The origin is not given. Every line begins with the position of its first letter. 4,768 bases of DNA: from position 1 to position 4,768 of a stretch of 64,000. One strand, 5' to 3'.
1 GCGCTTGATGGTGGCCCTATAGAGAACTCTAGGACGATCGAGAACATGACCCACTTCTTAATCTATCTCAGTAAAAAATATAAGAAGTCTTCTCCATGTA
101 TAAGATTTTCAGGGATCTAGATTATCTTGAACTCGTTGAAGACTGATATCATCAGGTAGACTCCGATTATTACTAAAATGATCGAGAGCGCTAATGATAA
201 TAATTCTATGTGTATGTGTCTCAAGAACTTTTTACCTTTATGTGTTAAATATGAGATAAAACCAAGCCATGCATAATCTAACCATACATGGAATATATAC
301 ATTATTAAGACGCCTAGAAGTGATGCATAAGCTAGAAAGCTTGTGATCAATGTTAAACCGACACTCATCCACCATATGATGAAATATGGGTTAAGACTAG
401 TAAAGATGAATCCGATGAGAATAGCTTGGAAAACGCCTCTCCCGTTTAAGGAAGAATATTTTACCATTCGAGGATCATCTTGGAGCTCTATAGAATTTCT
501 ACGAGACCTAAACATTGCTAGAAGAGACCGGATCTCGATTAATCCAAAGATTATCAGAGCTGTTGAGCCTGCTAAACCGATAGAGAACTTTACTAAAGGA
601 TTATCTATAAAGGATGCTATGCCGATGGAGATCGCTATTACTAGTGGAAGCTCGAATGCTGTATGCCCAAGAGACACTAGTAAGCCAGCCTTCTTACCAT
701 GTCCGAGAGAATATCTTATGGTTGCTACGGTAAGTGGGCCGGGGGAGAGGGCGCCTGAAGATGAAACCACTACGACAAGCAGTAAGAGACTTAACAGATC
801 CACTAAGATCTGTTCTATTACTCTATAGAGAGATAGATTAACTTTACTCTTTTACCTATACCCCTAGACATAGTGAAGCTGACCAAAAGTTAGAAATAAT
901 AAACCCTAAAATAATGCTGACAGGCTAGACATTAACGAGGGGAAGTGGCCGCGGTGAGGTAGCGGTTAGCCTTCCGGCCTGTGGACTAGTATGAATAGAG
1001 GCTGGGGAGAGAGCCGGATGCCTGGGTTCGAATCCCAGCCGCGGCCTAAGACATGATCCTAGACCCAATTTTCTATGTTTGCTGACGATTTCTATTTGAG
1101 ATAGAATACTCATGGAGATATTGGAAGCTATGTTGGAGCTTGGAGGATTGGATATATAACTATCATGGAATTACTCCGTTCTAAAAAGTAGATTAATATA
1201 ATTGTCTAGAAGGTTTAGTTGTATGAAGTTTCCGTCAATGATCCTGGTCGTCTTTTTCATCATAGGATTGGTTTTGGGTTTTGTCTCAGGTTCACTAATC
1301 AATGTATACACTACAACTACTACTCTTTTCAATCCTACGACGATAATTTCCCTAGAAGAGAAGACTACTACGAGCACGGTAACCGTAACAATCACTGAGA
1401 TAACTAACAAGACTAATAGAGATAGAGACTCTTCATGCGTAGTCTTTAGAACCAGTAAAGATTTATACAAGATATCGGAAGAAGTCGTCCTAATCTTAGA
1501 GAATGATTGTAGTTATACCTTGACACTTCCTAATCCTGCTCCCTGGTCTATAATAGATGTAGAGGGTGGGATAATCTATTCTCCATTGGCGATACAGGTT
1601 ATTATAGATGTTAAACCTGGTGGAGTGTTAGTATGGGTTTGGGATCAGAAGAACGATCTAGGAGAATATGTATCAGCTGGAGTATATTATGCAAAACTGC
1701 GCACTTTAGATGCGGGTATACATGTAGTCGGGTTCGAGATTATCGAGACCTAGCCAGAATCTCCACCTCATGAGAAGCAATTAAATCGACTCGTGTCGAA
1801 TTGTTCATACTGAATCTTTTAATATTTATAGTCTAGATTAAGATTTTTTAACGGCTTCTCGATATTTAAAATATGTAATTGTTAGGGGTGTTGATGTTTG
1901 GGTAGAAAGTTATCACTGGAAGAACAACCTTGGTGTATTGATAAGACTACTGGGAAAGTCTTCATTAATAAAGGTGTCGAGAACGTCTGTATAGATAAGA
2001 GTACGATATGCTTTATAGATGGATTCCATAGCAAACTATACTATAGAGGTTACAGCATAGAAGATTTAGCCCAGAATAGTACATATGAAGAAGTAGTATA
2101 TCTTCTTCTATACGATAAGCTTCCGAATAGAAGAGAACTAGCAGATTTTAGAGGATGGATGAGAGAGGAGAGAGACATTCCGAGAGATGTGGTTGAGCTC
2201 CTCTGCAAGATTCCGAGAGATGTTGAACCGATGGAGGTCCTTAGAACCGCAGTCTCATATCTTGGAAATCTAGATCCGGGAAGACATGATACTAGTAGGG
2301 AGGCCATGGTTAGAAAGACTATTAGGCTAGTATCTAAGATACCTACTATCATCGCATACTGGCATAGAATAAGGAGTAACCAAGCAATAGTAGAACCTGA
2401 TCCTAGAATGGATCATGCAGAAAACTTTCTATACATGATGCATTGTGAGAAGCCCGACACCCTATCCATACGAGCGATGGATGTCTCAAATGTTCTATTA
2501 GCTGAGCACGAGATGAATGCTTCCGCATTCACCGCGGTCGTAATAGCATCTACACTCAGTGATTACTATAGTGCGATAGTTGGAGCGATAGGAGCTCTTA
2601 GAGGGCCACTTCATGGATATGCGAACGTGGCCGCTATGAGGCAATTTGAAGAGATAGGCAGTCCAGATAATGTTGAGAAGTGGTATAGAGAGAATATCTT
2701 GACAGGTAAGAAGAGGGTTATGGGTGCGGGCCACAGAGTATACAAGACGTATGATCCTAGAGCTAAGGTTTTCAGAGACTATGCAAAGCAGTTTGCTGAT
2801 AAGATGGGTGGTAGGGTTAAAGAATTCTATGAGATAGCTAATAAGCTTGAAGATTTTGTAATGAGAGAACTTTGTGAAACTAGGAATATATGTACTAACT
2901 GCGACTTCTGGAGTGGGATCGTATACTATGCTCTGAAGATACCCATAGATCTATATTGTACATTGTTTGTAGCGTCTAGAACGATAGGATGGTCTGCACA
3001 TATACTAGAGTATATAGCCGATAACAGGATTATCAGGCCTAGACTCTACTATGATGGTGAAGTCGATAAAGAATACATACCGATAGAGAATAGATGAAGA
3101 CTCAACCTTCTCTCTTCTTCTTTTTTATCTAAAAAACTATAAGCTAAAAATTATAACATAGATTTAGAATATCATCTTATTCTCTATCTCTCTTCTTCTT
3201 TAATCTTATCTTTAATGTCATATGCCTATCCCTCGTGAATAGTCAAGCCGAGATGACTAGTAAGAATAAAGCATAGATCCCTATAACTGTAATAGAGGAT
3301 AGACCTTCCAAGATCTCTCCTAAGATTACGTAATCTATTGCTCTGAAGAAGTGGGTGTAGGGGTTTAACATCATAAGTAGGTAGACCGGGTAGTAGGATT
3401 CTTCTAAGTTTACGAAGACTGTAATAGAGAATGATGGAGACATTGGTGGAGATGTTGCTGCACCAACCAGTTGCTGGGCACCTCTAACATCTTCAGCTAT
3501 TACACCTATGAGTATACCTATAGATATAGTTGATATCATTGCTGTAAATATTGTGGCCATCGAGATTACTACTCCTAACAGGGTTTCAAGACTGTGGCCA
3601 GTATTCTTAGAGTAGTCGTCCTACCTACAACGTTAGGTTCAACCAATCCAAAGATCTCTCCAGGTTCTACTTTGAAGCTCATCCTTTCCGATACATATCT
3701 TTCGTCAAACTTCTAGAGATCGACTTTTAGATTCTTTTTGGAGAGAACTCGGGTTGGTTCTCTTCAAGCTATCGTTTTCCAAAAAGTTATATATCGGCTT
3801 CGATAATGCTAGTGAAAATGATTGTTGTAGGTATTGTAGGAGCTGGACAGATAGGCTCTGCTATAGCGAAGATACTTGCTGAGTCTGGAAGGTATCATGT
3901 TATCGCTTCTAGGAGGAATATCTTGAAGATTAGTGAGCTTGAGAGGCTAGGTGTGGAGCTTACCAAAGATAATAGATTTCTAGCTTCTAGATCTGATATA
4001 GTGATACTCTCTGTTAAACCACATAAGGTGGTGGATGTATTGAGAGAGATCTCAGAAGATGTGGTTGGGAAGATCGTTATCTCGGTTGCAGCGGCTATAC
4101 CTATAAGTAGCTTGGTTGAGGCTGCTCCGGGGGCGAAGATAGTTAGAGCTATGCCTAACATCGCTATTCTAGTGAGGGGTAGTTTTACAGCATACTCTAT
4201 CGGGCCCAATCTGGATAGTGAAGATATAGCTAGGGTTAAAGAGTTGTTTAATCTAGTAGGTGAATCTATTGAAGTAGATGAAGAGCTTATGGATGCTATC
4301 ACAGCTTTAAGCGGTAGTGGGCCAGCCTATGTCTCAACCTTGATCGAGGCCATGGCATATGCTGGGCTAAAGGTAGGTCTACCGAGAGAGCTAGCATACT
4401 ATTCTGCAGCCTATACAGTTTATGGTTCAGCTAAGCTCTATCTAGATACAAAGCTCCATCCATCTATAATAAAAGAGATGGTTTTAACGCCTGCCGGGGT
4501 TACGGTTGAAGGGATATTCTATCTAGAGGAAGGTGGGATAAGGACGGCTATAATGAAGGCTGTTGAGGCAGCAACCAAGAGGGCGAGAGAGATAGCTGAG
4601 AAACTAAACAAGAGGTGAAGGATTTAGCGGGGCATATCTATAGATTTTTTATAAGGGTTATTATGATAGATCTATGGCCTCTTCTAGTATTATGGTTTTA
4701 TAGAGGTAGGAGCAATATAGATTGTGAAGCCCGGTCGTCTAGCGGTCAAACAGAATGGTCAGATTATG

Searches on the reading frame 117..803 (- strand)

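Call 76: search_protein_families(library=pfam, proteins=[window:117-803:-], max_evalue=0.0001)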
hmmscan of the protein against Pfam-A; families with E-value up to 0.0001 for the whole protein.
window:117-803:- (228 aa): 1 family
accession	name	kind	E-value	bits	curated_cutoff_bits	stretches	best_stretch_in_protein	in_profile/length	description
PF01810.24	LysE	-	3.6e-23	82.5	25.6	1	16-220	2-192/193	LysE type translocator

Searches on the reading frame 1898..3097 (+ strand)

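Call 39: search_protein_families(library=ncbifam, proteins=[window:1898-3097:+], max_evalue=0.000001)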
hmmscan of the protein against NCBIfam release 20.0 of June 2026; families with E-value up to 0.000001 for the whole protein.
window:1898-3097:+ (399 aa): 21 families
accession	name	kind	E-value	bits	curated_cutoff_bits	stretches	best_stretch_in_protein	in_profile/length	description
TIGR01800.1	cit_synth_II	subfamily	3.9e-143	476.7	421.3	1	25-399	1-368/368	2-methylcitrate synthase/citrate synthase II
NF041157.1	Cit_synThplmales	equivalog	1.7e-128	428.9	590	1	23-399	4-376/377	citrate synthase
NF010640.0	PRK14037.1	subfamily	9.6e-116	386.7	504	1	23-399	4-377/377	citrate synthase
NF041301.1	Cit_synth_Halo_CitZ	equivalog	6.2e-114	380.9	550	1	23-399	5-379/379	citrate synthase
NF010639.0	PRK14036.1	equivalog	6.1e-112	374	502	1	24-399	7-378/379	citrate synthase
NF010636.0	PRK14033.1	equivalog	2.1e-111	372.4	479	1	21-392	7-371/376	bifunctional 2-methylcitrate synthase/citrate synthase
NF010637.0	PRK14034.1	equivalog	2.8e-108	362.2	594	1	23-399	3-371/372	citrate synthase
NF010638.0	PRK14035.1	equivalog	7.9e-108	360.5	572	1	24-399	5-372/372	citrate synthase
NF009006.1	PRK12351.1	equivalog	2.3e-103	345.5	550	1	31-399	14-376/376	bifunctional 2-methylcitrate synthase/citrate synthase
NF009004.0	PRK12349.1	equivalog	3e-90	302.8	508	1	24-389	8-367/372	citrate synthase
NF004126.0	PRK05614.1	equivalog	1.5e-88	297.1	505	1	16-399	38-430/430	citrate synthase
TIGR01798.1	cit_synth_I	equivalog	1.8e-77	260.8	485.15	1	16-393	25-412/412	citrate synthase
NF010635.0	PRK14032.1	subfamily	4.2e-72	243.1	426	1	44-399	66-448/448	citrate synthase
NF009005.0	PRK12350.1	subfamily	5.1e-70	236.5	332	1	24-391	5-353/366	citrate synthase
NF007128.0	PRK09569.1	subfamily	4e-42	144.4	344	1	24-385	39-423/437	citrate (Si)-synthase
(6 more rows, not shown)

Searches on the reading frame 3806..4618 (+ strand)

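Call 76: search_protein_families(library=pfam, proteins=[window:3806-4618:+], max_evalue=0.0001)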
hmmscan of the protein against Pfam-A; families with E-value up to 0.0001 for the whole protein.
window:3806-4618:+ (270 aa): 4 families
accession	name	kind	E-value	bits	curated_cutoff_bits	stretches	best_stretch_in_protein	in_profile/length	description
PF14748.11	P5CR_dimer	-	3.3e-35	121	25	1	159-262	1-104/105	Pyrroline-5-carboxylate reductase dimerisation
PF03807.23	F420_oxidored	-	6e-19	68.9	21.6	1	8-96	2-93/94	NADP oxidoreductase coenzyme F420-dependent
PF02826.25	2-Hacid_dh_C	-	1.9e-07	31.1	25.1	1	7-71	38-100/178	D-isomer specific 2-hydroxyacid dehydrogenase, NAD binding domain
PF03446.21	NAD_binding_2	-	5.9e-05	23.6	21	0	8-83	2-80/161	NAD binding domain of 6-phosphogluconate dehydrogenase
